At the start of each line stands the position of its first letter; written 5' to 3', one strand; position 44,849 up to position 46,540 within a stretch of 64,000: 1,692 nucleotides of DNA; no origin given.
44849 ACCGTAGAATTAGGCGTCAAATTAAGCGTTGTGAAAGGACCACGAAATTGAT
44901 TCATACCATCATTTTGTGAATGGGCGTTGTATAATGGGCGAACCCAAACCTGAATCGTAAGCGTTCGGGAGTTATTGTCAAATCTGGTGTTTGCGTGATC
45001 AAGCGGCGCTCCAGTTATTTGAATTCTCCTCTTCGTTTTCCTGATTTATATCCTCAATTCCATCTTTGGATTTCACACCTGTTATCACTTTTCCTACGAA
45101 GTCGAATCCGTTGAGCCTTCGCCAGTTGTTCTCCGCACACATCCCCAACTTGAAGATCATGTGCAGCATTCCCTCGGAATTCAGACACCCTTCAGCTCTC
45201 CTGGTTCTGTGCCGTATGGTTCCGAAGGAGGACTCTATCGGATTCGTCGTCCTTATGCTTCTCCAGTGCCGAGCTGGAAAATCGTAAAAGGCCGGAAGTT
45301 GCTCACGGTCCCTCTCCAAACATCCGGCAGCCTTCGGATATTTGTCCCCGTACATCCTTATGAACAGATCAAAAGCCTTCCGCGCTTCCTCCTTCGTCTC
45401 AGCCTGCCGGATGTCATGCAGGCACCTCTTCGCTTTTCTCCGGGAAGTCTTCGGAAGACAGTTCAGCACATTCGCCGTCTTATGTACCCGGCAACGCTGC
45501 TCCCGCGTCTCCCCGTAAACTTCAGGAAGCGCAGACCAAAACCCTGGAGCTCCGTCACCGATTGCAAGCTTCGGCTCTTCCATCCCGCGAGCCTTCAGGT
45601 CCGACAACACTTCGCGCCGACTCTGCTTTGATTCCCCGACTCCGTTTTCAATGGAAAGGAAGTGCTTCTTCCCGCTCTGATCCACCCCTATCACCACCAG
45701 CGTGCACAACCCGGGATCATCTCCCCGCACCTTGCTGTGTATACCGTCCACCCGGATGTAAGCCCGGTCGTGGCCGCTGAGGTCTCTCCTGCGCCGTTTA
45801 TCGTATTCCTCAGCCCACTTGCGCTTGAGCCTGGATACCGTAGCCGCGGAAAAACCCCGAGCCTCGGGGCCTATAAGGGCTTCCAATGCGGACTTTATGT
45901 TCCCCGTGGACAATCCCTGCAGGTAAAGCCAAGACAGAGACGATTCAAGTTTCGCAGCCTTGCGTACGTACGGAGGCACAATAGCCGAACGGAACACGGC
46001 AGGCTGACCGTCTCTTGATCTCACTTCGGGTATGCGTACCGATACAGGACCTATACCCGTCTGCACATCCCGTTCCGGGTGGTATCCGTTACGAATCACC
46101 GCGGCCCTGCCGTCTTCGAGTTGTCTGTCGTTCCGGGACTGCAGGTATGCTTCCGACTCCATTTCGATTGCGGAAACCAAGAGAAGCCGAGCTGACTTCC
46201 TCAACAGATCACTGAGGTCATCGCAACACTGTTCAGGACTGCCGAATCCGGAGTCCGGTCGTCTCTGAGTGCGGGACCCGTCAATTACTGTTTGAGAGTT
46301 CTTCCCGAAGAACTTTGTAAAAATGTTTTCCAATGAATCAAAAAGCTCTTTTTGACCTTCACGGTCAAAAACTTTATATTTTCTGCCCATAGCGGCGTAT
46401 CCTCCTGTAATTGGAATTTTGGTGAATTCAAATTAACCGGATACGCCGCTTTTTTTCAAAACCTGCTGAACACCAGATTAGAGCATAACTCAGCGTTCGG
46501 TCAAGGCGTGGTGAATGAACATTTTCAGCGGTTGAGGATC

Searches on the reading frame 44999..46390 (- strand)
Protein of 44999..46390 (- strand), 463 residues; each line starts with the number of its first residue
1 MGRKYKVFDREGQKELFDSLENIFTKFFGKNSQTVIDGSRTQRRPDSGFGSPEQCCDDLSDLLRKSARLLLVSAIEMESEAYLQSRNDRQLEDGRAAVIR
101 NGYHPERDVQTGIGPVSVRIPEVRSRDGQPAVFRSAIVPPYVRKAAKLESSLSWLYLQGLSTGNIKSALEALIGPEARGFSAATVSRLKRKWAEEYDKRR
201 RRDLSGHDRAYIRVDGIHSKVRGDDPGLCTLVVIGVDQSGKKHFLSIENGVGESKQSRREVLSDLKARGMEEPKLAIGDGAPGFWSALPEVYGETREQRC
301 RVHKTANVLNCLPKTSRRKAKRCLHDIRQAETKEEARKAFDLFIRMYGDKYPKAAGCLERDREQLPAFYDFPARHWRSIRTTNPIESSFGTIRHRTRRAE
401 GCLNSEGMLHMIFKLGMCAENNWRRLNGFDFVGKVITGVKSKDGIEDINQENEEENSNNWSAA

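Call 15: search_protein_families(library=pfam, proteins=[window:44999-46390:-], max_evalue=0.1)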
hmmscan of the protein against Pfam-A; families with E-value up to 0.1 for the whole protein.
window:44999-46390:- (463 aa): 1 family
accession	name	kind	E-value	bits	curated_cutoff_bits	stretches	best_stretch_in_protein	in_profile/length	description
PF00872.24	Transposase_mut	-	2.2e-64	218.2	21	1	56-424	19-377/379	Transposase, Mutator family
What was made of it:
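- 44999..46390 (-): Intact IS256-type transposase gene 3' of P2. Transposase_mut, E 2e-64 (call 15).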
